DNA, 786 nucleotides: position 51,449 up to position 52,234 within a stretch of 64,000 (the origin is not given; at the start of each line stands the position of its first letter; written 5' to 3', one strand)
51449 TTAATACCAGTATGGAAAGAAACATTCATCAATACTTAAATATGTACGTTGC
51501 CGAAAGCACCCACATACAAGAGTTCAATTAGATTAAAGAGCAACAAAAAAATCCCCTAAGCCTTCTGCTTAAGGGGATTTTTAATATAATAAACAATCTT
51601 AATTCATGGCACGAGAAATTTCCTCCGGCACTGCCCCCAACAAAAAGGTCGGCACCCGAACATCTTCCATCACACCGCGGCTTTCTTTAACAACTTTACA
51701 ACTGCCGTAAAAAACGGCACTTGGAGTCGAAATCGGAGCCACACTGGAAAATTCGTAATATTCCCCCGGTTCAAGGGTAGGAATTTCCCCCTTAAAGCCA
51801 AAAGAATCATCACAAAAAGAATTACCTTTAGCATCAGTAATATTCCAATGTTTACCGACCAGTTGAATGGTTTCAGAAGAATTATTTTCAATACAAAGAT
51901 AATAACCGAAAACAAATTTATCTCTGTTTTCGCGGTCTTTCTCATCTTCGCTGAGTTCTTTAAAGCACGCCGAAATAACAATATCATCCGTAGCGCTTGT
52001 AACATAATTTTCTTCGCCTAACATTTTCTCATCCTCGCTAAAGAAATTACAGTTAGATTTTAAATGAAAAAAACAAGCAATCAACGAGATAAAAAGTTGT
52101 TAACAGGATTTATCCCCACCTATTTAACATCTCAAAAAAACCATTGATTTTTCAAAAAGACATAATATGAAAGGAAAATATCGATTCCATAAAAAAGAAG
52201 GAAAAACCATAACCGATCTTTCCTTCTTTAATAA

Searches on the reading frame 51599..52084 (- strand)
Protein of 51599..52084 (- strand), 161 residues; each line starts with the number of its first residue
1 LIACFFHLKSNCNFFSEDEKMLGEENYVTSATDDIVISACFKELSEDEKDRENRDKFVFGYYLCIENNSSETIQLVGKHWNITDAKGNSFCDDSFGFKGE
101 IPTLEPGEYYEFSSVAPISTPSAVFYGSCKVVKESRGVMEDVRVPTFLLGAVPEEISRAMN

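Call 61: search_protein_families(library=pfam, proteins=[window:51599-52084:-], max_evalue=0.001)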
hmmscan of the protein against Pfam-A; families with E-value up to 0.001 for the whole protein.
window:51599-52084:- (161 aa): 1 family
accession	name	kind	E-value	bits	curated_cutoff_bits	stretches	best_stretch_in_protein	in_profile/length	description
PF04379.20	DUF525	-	3.8e-18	66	27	1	48-132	2-86/87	ApaG domain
